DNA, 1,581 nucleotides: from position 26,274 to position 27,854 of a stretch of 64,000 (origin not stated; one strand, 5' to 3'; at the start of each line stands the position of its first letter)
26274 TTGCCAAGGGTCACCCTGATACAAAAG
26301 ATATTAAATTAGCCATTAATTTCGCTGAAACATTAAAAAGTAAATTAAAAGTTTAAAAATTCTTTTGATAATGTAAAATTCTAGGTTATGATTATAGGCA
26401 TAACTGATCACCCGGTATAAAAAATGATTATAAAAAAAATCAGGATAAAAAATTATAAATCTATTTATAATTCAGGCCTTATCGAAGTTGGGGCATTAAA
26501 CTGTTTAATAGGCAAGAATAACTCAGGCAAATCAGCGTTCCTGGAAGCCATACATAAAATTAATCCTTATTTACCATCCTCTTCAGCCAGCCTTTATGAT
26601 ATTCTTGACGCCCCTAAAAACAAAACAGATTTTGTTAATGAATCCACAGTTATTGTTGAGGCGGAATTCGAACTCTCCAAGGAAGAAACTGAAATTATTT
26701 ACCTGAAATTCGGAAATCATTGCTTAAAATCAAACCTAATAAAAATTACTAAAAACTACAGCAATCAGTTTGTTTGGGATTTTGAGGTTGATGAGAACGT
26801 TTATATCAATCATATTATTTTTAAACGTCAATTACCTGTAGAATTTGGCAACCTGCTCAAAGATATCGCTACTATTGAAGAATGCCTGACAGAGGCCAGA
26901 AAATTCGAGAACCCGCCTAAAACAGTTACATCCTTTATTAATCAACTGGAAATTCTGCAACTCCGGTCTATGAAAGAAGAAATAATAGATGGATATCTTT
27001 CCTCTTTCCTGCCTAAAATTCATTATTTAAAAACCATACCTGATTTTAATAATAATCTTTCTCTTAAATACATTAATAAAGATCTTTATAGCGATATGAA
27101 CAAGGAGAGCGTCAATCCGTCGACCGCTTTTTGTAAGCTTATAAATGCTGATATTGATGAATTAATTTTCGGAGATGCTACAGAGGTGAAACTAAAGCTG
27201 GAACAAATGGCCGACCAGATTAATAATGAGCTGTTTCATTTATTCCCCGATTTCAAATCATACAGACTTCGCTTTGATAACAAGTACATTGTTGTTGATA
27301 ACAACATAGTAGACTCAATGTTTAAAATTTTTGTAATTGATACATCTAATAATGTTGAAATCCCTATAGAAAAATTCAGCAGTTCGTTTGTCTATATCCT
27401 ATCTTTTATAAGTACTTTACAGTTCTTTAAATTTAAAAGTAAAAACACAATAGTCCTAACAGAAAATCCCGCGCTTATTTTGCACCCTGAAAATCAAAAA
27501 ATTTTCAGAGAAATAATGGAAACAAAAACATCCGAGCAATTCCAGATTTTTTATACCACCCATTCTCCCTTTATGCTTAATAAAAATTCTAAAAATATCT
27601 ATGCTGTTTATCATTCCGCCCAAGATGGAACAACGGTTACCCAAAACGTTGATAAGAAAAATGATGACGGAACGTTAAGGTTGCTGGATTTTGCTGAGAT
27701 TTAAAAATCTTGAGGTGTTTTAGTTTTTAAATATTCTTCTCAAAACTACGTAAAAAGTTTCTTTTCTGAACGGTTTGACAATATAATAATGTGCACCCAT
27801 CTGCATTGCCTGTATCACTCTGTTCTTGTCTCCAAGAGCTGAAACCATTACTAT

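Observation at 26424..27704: Orphan OLD/AAA_21-type ATPase with non-canonical Walker B and no nuclease partner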

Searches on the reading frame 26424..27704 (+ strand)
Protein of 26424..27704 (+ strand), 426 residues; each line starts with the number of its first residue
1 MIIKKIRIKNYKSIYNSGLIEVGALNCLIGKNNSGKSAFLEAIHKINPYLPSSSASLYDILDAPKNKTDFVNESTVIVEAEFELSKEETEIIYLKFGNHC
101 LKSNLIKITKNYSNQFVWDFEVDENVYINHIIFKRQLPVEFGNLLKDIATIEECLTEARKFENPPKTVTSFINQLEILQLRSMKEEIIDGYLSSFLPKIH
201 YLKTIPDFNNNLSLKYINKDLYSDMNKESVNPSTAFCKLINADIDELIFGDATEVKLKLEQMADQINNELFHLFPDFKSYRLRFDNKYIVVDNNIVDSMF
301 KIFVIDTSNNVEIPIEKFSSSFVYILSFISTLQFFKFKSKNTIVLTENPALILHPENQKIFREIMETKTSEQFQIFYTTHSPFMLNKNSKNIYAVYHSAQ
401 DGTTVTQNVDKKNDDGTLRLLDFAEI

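Call 3: search_protein_families(library=pfam, proteins=[window:26424-27704:+], max_evalue=0.1)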
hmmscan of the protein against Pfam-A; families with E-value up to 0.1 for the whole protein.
window:26424-27704:+ (426 aa): 5 families
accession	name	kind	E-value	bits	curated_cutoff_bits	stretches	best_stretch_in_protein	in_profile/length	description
PF13175.12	AAA_15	-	7.7e-21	75.6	32.1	1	1-384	1-373/374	AAA ATPase domain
PF13304.12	AAA_21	-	4.9e-14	53.5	27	2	301-386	221-304/304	AAA domain, putative AbiEii toxin, Type IV TA system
PF02463.25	SMC_N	-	1.1e-07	31.9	40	1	3-45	2-47/220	RecF/RecN/SMC N terminal domain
PF13476.12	AAA_23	-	0.036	15.1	27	1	5-159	1-142/201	AAA domain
PF13555.12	AAA_29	-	0.069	13.4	27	0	26-44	25-43/61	P-loop containing region of AAA domain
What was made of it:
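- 26424..27704 (+): Complete gene for the 426-aa Toprim-less OLD-family (AAA_15) ATPase. It is NCBI MDD5455459.1, 'AAA family ATPase', from a Candidatus Margulisbacteria MAG. Pfam AAA_15 E 7.7e-21 (call 3).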

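Call 4: search_protein_families(library=padloc, proteins=[window:26424-27704:+], max_evalue=1)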
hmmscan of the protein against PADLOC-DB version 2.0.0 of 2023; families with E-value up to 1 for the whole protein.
window:26424-27704:+ (426 aa): 88 families (the best 25 are shown)
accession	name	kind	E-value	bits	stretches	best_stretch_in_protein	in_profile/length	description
PDLC02979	AriA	-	3.7e-25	87.5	1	1-385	1-373/373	-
PDLC02358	Old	-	3.7e-23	80.1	2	188-412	131-357/578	Old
PDLC04178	HEC-01A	-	9.8e-19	65.6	2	2-47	8-52/399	-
PDLC04176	HEC-01A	-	5.3e-17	60.2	2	1-93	1-95/371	-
PDLC03878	NsnB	-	1.1e-14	53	1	3-394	2-290/345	-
PDLC04177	HEC-01A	-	4.4e-14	50.3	2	239-398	203-353/393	-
PDLC02980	AriA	-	6.9e-14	50.5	1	25-386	1-304/304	-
PDLC02981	AriAB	-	7.1e-14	49.4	2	1-108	1-116/694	-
PDLC04168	GajA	-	7.1e-14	49.4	2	1-44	1-45/570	-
PDLC04175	HEC-01A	-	3e-13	47.6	2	3-48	6-50/363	-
PDLC02915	ATPase-Toprim_I-B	-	4.4e-13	46.9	2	1-43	1-42/623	-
PDLC00091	GajA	-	5.7e-13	46.5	2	1-114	1-112/627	AAA ATPase domain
PDLC00102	GajA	-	6e-12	42.8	2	1-44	1-44/532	AAA ATPase domain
PDLC00267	PtuA1|PtuA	-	6.5e-12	43.3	2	1-85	1-75/438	AAA ATPase domain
PDLC04182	HEC-01A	-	7.7e-12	42.9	2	2-44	3-52/406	-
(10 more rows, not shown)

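Call 5: search_protein_families(library=ncbifam, proteins=[window:26424-27704:+], max_evalue=1)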
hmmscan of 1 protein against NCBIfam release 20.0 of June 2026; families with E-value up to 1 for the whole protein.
window:26424-27704:+ (426 aa): 11 families
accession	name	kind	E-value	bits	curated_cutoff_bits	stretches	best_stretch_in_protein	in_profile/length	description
NF047739.1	antiphage_MADS3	equivalog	3.1e-09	36.5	420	2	2-50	1-48/427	methylation-associated defense system AAA family ATPase MAD3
NF038234.1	retron_eff_Eco8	equivalog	5.5e-09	35.2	250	2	1-44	1-44/679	retron Eco8 family effector endonuclease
TIGR00611.2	recf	equivalog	1.8e-06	27.4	172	1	3-47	1-45/339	DNA replication/repair protein RecF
NF003034.1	PRK03918.1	equivalog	8.6e-06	24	700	1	1-129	1-128/878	DNA double-strand break repair ATPase Rad50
NF041760.1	PtuA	equivalog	0.00019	20.5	500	2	2-50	51-99/524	retron Ec78 anti-phage system effector ATPase PtuA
NF002244.0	PRK01156.1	equivalog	0.0026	15.9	847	1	1-44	1-44/895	DNA double-strand break repair ATPase Rad50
TIGR03608.1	L_ocin_972_ABC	subfamily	0.011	15.2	254.85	0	341-392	153-204/206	putative bacteriocin export ABC transporter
NF040873.1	AztA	equivalog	0.05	13.2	220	1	20-44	15-39/191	zinc ABC transporter ATP-binding protein AztA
TIGR02315.1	ABC_phnC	equivalog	0.073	12.5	266.1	1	20-113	25-119/243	phosphonate ABC transporter ATP-binding protein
TIGR02324.1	CP_lyasePhnL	equivalog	0.13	11.7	256.3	1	20-55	31-64/224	phosphonate C-P lyase system protein PhnL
NF010680.0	PRK14079.1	equivalog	0.13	11.2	386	1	3-44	3-44/349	recombination protein F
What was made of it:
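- On Septu PtuA: The NCBIfam PtuA model scores 20.5 bits against a cut-off of 500 (call 5).
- On Housekeeping SMC / RecF / RecN / Rad50 ATPases: SMC_N scores 31.9 bits, below its cut-off of 40, and covers only the N-terminal 45 residues (calls 3, 5).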

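Call 6: find_homologous_proteins(query=window:26424-27704:+)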
Query window:26424-27704:+ (426 aa): 11 proteins with E <= 0.001 among 3873 candidates.
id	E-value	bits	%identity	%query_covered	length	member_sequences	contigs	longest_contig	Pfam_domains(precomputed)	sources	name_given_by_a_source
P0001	2.9e-209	713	77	100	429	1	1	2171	PF13175.13,PF02463.26,PF13304.13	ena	-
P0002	1.7e-32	131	27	99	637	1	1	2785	PF20469.5,PF13175.13,PF02463.26,PF13304.13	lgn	-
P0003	1.7e-31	128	25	99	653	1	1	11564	PF20469.5,PF13175.13,PF02463.26,PF13304.13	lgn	-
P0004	3.5e-31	127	26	99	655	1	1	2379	PF20469.5,PF13175.13,PF02463.26,PF13304.13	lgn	-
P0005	4.4e-16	77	24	96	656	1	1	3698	PF20469.5,PF13175.13,PF02463.26,PF13304.13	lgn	-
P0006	3.9e-14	71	33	31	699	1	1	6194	PF13175.13,PF13304.13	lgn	-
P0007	5.1e-10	57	26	90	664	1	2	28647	PF11398.15,PF13175.13,PF11536.15,PF02463.26,PF13304.13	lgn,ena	-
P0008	1.7e-6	46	30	23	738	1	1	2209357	PF20469.5,PF11398.15,PF24395.2,PF13175.13,PF02463.26,PF13304.13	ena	-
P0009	1.3e-5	43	31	24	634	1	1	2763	PF20469.5,PF11398.15,PF13175.13,PF13476.13,PF02463.26,PF13304.13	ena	-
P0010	1.7e-5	42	26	94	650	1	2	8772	PF20469.5,PF11398.15,PF13175.13,PF02463.26,PF13304.13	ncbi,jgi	ncbi:MAG: ATP-dependent nuclease [Promethearchaeota archaeon]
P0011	4.4e-4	38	51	10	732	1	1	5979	PF20469.5,PF11398.15,PF13175.13,PF02463.26,PF13304.13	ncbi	-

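Call 7: search_solved_structures(query=window:26424-27704:+, max_evalue=1, show_alignments=2)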
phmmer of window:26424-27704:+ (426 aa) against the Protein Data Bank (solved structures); distinct sequences matched with E-value up to 1: 14.
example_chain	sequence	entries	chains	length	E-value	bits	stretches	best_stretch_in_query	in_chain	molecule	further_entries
6p74_A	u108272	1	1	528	1.3e-07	34.3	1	338-409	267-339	Putative ATP-dependent endonuclease of the OLD family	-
3aux_A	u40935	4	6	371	0.0041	19.5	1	1-141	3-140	DNA double-strand break repair rad50 ATPase | DNA double-strand break repair Rad50 ATPase,DNA double-strand break repair Rad50 ATPase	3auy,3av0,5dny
5f3w_B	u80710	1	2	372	0.0078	18.6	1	1-140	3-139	DNA double-strand break repair Rad50 ATPase,DNA double-strand break repair Rad50 ATPase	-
1us8_A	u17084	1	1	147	0.093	15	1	3-46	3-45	DNA DOUBLE-STRAND BREAK REPAIR RAD50 ATPASE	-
1f2t_A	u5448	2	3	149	0.095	15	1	3-46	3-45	RAD50 ABC-ATPASE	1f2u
1whr_A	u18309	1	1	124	0.12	14.7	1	257-320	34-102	Hypothetical KIAA1002 protein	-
1ii8_A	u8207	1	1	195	0.13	14.5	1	3-44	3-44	Rad50 ABC-ATPase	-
3qkr_A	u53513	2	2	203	0.14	14.4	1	3-44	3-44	DNA double-strand break repair rad50 ATPase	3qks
4nck_A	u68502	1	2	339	0.29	13.4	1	3-44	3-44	DNA double-strand break repair Rad50 ATPase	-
4nci_A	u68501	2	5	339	0.3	13.4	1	3-44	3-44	DNA double-strand break repair Rad50 ATPase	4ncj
3qkt_A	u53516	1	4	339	0.3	13.4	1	3-44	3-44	DNA double-strand break repair rad50 ATPase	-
4nch_A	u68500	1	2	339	0.31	13.3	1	3-44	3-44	DNA double-strand break repair Rad50 ATPase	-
3qku_A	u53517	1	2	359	0.32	13.3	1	3-44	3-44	DNA double-strand break repair rad50 ATPase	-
6r84_A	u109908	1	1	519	0.69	12.2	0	15-88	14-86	ABC transporter ATP-binding protein ARB1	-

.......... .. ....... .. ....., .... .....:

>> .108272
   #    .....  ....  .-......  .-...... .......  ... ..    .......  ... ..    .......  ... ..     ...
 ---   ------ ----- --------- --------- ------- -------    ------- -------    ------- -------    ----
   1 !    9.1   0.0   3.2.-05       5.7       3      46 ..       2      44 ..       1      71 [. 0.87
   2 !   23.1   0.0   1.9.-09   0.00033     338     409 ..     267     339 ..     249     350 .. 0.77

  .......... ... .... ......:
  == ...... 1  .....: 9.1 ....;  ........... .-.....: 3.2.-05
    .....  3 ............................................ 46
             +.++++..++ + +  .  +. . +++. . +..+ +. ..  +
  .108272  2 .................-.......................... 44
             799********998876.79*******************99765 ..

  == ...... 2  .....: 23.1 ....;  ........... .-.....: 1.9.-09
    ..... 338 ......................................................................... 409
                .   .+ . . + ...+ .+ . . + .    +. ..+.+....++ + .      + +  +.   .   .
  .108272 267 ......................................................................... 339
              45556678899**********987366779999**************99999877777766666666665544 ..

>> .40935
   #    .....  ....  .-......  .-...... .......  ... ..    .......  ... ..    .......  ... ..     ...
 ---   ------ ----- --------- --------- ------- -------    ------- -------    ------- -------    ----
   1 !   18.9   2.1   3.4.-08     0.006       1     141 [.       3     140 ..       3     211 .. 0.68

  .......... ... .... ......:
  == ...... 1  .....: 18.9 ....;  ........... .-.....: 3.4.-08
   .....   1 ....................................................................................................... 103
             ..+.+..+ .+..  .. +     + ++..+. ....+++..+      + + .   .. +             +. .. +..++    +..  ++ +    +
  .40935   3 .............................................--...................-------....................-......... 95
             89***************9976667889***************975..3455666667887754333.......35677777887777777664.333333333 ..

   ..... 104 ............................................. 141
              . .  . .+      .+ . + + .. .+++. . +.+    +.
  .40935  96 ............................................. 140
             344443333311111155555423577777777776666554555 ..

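Call 11: find_encoding_contigs(protein=P0001, flank=10000)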
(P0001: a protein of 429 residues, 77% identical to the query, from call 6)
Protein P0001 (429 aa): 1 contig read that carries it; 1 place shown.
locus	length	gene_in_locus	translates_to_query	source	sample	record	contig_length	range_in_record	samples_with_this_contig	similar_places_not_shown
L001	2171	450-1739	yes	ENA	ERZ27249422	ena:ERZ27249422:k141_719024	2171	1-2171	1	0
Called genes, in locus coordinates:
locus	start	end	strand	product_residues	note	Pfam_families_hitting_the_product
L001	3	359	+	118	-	?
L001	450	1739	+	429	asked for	PF02463:SMC_N (faint), PF13175:AAA_15, PF13304:AAA_21 (weak)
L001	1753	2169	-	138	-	?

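Call 12: find_related_loci(query=window:26424-27704:+, collection=genome_contigs, flank=10000)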
Query window:26424-27704:+ (426 aa) in genome_contigs; peptide patterns used: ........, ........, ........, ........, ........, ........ (x = any residue, [..] = any of these).
91 stretches matched a pattern, but none encodes a relative of the query by tblastn (E <= 1e-3).

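Call 18: find_encoding_contigs(protein=P0003, flank=8000, max_places=3)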
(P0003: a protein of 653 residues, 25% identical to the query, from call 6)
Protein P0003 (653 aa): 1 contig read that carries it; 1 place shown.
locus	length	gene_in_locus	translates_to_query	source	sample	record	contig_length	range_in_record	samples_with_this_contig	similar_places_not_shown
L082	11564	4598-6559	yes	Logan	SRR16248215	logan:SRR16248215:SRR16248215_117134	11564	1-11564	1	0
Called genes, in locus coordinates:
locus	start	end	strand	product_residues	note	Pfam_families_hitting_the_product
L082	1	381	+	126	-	?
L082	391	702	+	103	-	-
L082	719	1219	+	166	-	-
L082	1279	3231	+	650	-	-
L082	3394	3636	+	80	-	-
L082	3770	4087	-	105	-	-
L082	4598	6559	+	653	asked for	PF02463:SMC_N (weak), PF13175:AAA_15, PF13304:AAA_21, PF20469:OLD-like_TOPRIM (weak)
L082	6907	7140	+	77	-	-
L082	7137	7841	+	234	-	-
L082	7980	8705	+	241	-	-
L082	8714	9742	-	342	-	PF13191:AAA_16, PF13401:AAA_22, PF22703:Cdc6_lid, PF16193:AAA_assoc_2 (faint)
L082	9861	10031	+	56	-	-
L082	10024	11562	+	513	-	?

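Call 19: find_related_loci(query=window:26424-27704:+, collection=metagenome_contigs, flank=10000)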
Query window:26424-27704:+ (426 aa) in metagenome_contigs; peptide patterns used: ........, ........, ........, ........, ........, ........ (x = any residue, [..] = any of these).
171 stretches matched a pattern, but none encodes a relative of the query by tblastn (E <= 1e-3).

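Call 21: find_related_loci(query=A2, collection=metagenome_contigs, flank=10000)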
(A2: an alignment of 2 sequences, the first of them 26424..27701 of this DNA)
Query A2 (426 aa) in metagenome_contigs; peptide patterns used: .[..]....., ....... (x = any residue, [..] = any of these).
600 stretches matched a pattern, but none encodes a relative of the query by tblastn (E <= 1e-3).

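Call 26: find_encoding_contigs(protein=window:26424-27704:+, flank=2000, max_places=4)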
Protein window:26424-27704:+ (426 aa): 1 contig read that carries it; 1 place shown.
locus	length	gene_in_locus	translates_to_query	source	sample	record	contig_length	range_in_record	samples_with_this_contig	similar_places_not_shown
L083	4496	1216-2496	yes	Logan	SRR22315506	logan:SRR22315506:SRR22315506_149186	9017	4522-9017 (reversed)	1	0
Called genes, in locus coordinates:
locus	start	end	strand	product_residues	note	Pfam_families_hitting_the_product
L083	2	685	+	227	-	?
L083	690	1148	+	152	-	PF12641:Flavodoxin_3, PF12724:Flavodoxin_5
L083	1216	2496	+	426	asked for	PF02463:SMC_N (faint), PF13175:AAA_15, PF13304:AAA_21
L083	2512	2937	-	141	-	PF00072:Response_reg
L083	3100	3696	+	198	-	-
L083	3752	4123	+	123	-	PF01740:STAS, PF13466:STAS_2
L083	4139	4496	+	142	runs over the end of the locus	PF13581:HATPase_c_2, PF02518:HATPase_c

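Call 31: search_protein_representatives(protein=window:26424-27704:+)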
Query: 426 residues. Proteins with E-value up to 0.001 (for the whole library): 3123; up to 1e-10: 584; up to 1e-30: 19. The best 150 are listed.
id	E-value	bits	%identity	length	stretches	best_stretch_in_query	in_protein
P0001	9.2e-210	713.1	77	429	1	1-426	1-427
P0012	1.6e-85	304.1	40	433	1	5-412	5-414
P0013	4.3e-69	250.0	35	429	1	6-424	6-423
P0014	9.0e-69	248.9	39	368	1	77-414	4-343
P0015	3.1e-44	168.1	30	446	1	4-422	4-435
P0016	7.2e-42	160.3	28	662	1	3-414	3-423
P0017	8.2e-40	153.5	28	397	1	2-381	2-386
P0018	2.4e-38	148.7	26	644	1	2-416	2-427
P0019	3.5e-37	144.9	26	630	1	2-410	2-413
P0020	3.7e-37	144.8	26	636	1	1-417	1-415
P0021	7.2e-37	143.9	29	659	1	1-415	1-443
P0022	3.5e-34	135.0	26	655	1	3-416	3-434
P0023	7.0e-34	134.0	27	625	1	1-405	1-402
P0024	8.0e-34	133.8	24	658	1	4-418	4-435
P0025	1.1e-33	133.3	26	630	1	2-413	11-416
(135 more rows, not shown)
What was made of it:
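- The nearest relatives outside the clade are 620-660-aa proteins with PF20469 OLD-like Toprim (calls 6, 31).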

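Call 34: find_encoding_contigs(protein=P0012, flank=8000, max_places=4)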
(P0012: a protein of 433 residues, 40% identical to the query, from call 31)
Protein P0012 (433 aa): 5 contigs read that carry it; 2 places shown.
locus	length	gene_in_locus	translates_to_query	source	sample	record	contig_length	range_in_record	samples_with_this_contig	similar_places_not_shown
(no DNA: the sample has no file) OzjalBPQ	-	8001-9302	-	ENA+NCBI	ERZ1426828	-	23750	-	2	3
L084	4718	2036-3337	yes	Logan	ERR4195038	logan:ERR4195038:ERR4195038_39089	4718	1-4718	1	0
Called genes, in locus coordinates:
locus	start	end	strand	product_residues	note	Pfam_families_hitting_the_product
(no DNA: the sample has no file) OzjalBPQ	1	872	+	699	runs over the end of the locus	PF12437:GSIII_N, PF00120:Gln-synt_C, PF18318:Gln-synt_C-ter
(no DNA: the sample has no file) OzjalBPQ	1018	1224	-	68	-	-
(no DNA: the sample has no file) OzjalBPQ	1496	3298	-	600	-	PF00009:GTP_EFTU, PF01926:MMR_HSR1, PF22042:EF-G_D2, PF03144:GTP_EFTU_D2, PF00679:EFG_C, PF21018:BipA_C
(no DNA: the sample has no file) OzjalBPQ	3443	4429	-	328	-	PF01384:PHO4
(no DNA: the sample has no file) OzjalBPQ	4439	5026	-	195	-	PF01865:PhoU_div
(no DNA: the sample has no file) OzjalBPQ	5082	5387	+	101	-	-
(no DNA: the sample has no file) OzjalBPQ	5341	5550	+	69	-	-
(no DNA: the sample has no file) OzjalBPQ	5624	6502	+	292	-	PF00701:DHDPS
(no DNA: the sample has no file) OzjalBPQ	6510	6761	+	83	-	PF00462:Glutaredoxin, PF13417:GST_N_3 (weak)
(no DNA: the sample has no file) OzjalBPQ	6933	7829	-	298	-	PF00892:EamA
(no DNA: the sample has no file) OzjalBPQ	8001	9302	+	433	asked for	PF02463:SMC_N (faint), PF13175:AAA_15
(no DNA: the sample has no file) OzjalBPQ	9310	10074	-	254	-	PF01061:ABC2_membrane, PF12698:ABC2_membrane_3 (weak)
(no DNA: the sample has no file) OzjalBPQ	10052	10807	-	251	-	PF13175:AAA_15 (faint), PF00005:ABC_tran, PF02463:SMC_N (faint), PF13304:AAA_21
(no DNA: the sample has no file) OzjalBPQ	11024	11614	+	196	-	-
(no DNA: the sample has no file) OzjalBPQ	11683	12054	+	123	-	PF01740:STAS, PF13466:STAS_2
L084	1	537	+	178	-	?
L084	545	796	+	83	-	PF00462:Glutaredoxin, PF13417:GST_N_3 (weak)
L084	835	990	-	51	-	-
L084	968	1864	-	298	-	PF00892:EamA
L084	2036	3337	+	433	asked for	PF02463:SMC_N (faint), PF13175:AAA_15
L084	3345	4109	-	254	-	PF01061:ABC2_membrane, PF12698:ABC2_membrane_3 (weak)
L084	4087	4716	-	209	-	?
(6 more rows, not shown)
